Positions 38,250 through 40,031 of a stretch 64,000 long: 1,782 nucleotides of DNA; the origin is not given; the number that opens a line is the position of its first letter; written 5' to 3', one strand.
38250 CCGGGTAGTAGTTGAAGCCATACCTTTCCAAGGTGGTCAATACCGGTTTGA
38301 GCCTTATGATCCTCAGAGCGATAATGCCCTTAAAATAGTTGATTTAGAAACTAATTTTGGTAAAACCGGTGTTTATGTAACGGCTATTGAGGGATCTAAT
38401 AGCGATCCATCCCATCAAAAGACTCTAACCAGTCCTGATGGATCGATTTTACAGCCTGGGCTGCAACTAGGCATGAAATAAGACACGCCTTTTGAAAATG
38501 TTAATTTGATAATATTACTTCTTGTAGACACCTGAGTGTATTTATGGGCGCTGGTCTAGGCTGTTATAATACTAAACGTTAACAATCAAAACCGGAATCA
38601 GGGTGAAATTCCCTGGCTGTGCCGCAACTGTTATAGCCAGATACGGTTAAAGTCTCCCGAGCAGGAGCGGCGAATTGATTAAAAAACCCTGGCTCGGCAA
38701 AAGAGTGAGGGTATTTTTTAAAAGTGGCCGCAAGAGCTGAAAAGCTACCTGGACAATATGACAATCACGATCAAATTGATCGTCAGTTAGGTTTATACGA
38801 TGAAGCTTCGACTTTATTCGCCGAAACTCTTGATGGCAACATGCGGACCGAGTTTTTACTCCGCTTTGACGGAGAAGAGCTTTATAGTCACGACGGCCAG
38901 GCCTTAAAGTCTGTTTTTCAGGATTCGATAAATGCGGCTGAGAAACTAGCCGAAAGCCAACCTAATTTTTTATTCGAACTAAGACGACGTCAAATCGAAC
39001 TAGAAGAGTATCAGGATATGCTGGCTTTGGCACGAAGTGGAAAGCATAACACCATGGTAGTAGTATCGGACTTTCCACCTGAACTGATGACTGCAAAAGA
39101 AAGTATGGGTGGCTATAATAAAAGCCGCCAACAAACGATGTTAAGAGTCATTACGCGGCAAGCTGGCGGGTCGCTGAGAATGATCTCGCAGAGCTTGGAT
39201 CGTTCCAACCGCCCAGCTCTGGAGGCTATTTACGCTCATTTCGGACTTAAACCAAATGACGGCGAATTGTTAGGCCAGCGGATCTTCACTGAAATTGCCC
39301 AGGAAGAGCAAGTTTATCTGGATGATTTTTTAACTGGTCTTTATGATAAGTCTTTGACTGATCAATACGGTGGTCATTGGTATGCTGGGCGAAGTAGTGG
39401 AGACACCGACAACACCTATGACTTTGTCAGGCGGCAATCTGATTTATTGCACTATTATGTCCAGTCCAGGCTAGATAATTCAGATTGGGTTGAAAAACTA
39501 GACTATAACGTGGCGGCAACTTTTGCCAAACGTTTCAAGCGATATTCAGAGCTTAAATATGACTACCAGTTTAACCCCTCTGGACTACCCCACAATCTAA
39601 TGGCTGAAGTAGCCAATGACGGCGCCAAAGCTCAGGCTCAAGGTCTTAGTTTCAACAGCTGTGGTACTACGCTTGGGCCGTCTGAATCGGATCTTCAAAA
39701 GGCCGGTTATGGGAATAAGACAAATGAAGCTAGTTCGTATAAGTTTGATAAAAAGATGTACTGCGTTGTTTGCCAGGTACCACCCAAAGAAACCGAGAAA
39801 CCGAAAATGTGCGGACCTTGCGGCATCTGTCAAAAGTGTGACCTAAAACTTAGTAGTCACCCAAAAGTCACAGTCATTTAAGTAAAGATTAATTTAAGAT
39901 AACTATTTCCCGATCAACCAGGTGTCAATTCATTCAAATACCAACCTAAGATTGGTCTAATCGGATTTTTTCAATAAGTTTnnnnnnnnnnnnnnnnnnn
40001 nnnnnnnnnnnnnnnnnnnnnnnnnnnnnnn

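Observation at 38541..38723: Candidate compact cobalamin riboswitch in a reduced-genome background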

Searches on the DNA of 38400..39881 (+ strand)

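Call 4: search_rna_families(source=window, start=38400, end=38900, threshold=evalue, max_evalue=10, show_alignments=4)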
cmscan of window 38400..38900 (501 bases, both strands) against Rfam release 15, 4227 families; matches with E-value up to 10: 3.
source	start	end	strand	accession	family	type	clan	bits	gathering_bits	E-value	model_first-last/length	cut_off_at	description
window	38576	38653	+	RF01689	AdoCbl-II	Cis-reg; riboswitch;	CL00101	46.2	36.5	4.6e-10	1-81/81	no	AdoCbl-II (Cobalamin/B12) riboswitch aptamer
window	38784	38870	-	RF02947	cow-rumen-2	Gene; sRNA;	-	20.3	66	0.25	1-106/106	no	cow-rumen-2 RNA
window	38603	38658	+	RF01090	RF_site4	Cis-reg; frameshift_element;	-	17.6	45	1.4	1-66/66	no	Edr gene ribosomal frameshift signal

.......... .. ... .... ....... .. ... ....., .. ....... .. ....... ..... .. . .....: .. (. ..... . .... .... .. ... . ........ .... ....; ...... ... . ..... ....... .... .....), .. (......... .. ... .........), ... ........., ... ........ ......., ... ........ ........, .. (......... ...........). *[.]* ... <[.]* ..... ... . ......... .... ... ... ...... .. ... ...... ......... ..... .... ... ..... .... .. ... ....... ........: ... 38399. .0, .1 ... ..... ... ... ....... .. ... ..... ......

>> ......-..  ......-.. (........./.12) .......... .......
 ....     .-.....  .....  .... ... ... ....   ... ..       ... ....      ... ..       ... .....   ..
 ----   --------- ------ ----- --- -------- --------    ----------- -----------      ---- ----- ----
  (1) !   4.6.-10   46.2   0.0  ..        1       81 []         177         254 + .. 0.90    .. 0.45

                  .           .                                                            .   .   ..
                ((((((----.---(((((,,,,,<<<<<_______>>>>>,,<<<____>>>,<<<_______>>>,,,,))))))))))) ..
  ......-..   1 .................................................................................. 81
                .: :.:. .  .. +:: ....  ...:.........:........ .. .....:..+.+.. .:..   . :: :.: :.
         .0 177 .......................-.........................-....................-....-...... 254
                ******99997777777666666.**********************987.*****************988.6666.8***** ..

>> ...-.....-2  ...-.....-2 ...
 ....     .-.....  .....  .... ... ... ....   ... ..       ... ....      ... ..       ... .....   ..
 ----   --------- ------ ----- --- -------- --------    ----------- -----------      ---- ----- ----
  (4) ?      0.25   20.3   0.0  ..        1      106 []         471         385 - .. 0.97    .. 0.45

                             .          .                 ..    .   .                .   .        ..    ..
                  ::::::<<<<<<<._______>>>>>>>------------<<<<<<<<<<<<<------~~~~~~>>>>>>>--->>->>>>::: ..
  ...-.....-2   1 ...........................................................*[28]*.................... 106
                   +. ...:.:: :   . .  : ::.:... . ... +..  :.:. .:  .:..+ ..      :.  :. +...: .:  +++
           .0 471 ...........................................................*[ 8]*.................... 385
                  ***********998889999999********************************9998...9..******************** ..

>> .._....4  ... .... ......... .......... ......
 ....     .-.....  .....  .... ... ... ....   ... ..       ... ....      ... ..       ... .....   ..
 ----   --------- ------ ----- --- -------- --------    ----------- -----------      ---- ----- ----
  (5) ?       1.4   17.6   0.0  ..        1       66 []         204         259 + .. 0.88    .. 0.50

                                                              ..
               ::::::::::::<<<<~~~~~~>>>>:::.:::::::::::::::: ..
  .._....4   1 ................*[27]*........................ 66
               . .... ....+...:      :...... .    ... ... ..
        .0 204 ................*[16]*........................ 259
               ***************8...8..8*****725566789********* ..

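Call 11: search_rna_families(sources=[L001, L002, L003, L004, L005, L006, L007, L008, L009, L010, L011, L012, L013, L014, L015, L016], threshold=gathering)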
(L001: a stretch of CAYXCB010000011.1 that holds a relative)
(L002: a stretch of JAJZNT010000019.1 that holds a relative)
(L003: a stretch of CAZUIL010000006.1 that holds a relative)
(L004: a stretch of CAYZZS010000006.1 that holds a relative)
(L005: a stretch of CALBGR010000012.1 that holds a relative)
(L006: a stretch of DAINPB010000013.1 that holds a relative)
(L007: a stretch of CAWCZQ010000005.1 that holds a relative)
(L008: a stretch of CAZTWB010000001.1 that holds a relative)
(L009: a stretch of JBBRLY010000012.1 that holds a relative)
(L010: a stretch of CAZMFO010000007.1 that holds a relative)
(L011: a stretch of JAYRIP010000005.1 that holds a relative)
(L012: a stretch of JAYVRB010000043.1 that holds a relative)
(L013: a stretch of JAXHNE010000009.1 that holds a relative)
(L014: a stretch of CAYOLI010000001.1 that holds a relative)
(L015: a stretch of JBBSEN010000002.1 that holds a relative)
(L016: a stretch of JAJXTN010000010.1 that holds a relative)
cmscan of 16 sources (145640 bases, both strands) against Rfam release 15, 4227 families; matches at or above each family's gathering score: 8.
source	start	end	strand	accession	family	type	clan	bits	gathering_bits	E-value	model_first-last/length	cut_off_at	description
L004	3787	3934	+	RF00174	Cobalamin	Cis-reg; riboswitch;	CL00101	41.9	31.5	8.2e-07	1-189/189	no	Cobalamin riboswitch aptamer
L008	3869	3941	+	RF01689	AdoCbl-II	Cis-reg; riboswitch;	CL00101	40.6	36.5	7e-06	1-81/81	no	AdoCbl-II (Cobalamin/B12) riboswitch aptamer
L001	3801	3878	+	RF01689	AdoCbl-II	Cis-reg; riboswitch;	CL00101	40.5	36.5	7.5e-06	1-81/81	no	AdoCbl-II (Cobalamin/B12) riboswitch aptamer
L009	3777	3853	+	RF01689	AdoCbl-II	Cis-reg; riboswitch;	CL00101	40.2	36.5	9.6e-06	1-81/81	no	AdoCbl-II (Cobalamin/B12) riboswitch aptamer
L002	3807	3940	+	RF00174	Cobalamin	Cis-reg; riboswitch;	CL00101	39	31.5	5.5e-06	1-189/189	no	Cobalamin riboswitch aptamer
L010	3828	3905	+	RF01689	AdoCbl-II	Cis-reg; riboswitch;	CL00101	38.8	36.5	2.6e-05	1-81/81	no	AdoCbl-II (Cobalamin/B12) riboswitch aptamer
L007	3781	3902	+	RF00174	Cobalamin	Cis-reg; riboswitch;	CL00101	38.7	31.5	6.6e-06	1-189/189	no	Cobalamin riboswitch aptamer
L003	3743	3936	+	RF00174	Cobalamin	Cis-reg; riboswitch;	CL00101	36.4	31.5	3e-05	1-189/189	no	Cobalamin riboswitch aptamer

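Call 35: build_rna_model(alignment_id=A4, structure=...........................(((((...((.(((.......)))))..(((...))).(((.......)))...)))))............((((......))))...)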
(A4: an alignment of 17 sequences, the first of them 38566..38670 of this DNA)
Model R1 built from alignment A4 (17 sequences, 115 columns); structure: as given.
model positions 107; base pairs 20; branch points 3; effective number of sequences 1.8; information 0.591 bits per position. Calibrated on 0.2 Mb of random sequence (short: E-values are rough).
structure used (alignment columns):
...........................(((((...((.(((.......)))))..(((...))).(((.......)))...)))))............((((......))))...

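Call 37: search_with_rna_model(model_id=R1, sources=[window, L001, L002, L003, L004, L005, L006, L007, L008, L009, L010, L011, L012, L013, L014, L015, L016, L017, L018, L019, L020, L021, L022, L023, L024, L025, L026, L027, L028, L029, L030, L031, L032, L033, L034, L035, L036, L037, L038, L039, L040, L041, L042, L043, L044, L045, L046, L047, L048, L049, L050, L051, L052, L053, L054, L055, L056, L057, L058, L059, L060, L061, L062, L063], max_evalue=0.01, make_alignment=true)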
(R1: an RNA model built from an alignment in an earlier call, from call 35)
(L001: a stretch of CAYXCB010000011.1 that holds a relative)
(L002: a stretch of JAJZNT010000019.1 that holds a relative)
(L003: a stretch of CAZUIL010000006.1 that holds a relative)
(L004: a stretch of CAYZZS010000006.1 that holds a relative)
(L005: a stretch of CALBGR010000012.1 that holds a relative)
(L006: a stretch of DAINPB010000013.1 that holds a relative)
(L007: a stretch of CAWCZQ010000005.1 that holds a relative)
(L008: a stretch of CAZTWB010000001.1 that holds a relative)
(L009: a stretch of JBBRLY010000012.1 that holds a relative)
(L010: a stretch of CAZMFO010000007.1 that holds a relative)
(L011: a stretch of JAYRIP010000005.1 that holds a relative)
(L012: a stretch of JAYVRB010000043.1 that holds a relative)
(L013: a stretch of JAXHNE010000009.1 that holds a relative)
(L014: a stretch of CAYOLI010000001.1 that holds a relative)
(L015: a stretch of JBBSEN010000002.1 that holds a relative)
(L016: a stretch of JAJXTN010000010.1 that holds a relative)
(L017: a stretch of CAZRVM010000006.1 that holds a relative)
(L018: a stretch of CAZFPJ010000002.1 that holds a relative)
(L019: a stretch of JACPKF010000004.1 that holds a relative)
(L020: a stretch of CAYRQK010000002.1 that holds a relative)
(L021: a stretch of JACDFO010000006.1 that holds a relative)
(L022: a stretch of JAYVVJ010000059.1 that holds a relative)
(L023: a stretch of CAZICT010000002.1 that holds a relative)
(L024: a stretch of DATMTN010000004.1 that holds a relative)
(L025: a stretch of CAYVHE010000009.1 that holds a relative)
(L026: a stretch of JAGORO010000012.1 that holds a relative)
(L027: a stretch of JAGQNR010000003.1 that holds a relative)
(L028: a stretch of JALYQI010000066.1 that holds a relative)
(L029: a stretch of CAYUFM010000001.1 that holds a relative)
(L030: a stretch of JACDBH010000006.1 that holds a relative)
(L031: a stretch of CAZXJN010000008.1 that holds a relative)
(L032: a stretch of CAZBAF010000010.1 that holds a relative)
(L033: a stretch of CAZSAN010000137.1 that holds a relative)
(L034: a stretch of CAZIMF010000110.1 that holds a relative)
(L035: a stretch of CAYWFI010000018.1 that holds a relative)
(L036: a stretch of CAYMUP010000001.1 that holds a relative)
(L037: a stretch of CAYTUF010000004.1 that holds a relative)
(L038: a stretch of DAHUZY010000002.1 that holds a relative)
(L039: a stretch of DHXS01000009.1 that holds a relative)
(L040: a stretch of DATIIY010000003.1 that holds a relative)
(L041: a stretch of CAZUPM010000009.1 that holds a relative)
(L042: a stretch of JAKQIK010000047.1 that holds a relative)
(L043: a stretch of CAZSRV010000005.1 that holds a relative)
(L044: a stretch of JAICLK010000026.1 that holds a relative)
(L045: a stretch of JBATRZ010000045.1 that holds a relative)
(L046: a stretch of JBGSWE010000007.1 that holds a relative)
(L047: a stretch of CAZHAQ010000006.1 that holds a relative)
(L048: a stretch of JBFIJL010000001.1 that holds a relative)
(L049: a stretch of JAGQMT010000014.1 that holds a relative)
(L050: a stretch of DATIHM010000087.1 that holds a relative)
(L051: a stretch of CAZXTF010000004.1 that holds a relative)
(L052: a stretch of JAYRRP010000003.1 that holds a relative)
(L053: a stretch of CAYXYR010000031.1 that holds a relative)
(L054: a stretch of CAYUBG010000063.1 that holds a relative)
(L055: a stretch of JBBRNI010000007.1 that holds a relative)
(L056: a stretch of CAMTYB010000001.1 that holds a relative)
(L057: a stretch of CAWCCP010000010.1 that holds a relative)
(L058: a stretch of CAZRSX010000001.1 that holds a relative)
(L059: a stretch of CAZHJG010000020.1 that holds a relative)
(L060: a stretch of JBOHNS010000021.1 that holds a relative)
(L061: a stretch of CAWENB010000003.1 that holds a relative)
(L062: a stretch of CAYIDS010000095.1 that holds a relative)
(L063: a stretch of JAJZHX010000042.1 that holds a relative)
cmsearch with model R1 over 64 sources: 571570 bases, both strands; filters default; matches with E-value up to 0.01: 61.
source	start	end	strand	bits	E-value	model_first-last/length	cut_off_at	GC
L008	3854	3960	+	113.1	1.6e-21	1-107/107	no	0.38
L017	3804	3910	+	111.1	4.2e-21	1-107/107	no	0.41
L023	3805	3914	+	108.9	1.3e-20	1-107/107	no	0.48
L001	3790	3896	+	108.7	1.4e-20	1-107/107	no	0.51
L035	2433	2539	+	108.1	1.9e-20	1-107/107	no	0.42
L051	3794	3902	+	105.3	7.6e-20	1-107/107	no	0.43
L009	3767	3873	+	105.3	7.7e-20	1-107/107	no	0.48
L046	3784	3891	+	104.4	1.2e-19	1-107/107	no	0.45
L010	3817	3922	+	104.3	1.3e-19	1-107/107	no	0.38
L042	3802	3909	+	104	1.4e-19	1-107/107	no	0.44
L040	3801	3907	+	103.9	1.5e-19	1-107/107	no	0.48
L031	3780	3889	+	102.2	3.5e-19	1-107/107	no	0.49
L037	3811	3916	+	101.9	4.2e-19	1-107/107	no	0.41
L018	3786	3893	+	101.7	4.6e-19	1-107/107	no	0.42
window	38567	38670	+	98.4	2.4e-18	1-107/107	no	0.47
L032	3797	3902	+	95.3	1.1e-17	1-107/107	no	0.53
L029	3814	3923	+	94.8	1.4e-17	1-107/107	no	0.4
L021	3352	3473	+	93.1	3.3e-17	1-107/107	no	0.45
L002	3822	3947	+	91.4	7.6e-17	1-107/107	no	0.43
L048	3735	3871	+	88.5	3.2e-16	1-107/107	no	0.45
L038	3807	3931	+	86.6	8.4e-16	1-107/107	no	0.46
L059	2732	2853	+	86.4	9.3e-16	1-107/107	no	0.47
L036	3770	3888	+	82.6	6e-15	1-107/107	no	0.48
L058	2665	2789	+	82.1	7.7e-15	1-107/107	no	0.53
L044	3596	3729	+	82.1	7.8e-15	1-107/107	no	0.48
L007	3792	3908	+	81.5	1e-14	1-107/107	no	0.48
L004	3823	3946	+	81.3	1.2e-14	1-107/107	no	0.5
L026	3797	3929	+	80.4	1.8e-14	1-107/107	no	0.42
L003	3770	3916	+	79.7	2.6e-14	1-107/107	no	0.5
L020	3776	3926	+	79.5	2.8e-14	1-107/107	no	0.47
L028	3773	3894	+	79.4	3e-14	1-107/107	no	0.42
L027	3810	3939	+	79.1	3.4e-14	1-107/107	no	0.45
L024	3810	3930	+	77.4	8e-14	1-107/107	no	0.44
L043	3766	3872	+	77.2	8.9e-14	1-107/107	no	0.47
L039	3809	3940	+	76.2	1.4e-13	1-107/107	no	0.49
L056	3179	3299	+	75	2.6e-13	1-107/107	no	0.42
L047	3755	3898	+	74.5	3.3e-13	1-107/107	no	0.42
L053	3684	3817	+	74.4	3.6e-13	1-107/107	no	0.43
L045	714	820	+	72.6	8.9e-13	1-107/107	no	0.49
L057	3521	3645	+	72.3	1e-12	1-107/107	no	0.43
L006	3762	3897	+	71.7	1.4e-12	1-107/107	no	0.52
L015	3873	3996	+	71.4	1.6e-12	1-107/107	no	0.5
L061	2589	2722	+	70.9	2e-12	1-107/107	no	0.49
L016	3797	3922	+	70.4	2.6e-12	1-107/107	no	0.47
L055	3693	3817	+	69.2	4.8e-12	1-107/107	no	0.5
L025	537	736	+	68.8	5.7e-12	1-107/107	no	0.39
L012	3773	3896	+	67.9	9.2e-12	1-107/107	no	0.44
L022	2940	3065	+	66.8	1.6e-11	1-107/107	no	0.44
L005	3749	3908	+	61.8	1.9e-10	1-107/107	no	0.46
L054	2033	2162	+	59.6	5.6e-10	1-107/107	no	0.48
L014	3788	3912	+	59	7.6e-10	1-107/107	no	0.41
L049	1132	1337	+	58.8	8.1e-10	1-107/107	no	0.36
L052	3732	3890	+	52.2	2.2e-08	1-107/107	no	0.47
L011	3738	3907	+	51.6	2.9e-08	1-107/107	no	0.44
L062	462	576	+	49.9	6.8e-08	1-107/107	no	0.52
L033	238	362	+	43.1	2e-06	1-107/107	no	0.5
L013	3682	3789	+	41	5.8e-06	1-107/107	no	0.5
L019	3750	3833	+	40.5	7.5e-06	27-82/107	no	0.56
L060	2554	2650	+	34.9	0.00012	1-107/107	no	0.47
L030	2379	2475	+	34.3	0.00016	1-107/107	no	0.43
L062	641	739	+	33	0.0003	1-107/107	no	0.49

Alignment A5: 61 matches aligned to the model, 271 columns, each read 5' to 3' on its own strand. Consensus structure (alignment columns), stored with it:
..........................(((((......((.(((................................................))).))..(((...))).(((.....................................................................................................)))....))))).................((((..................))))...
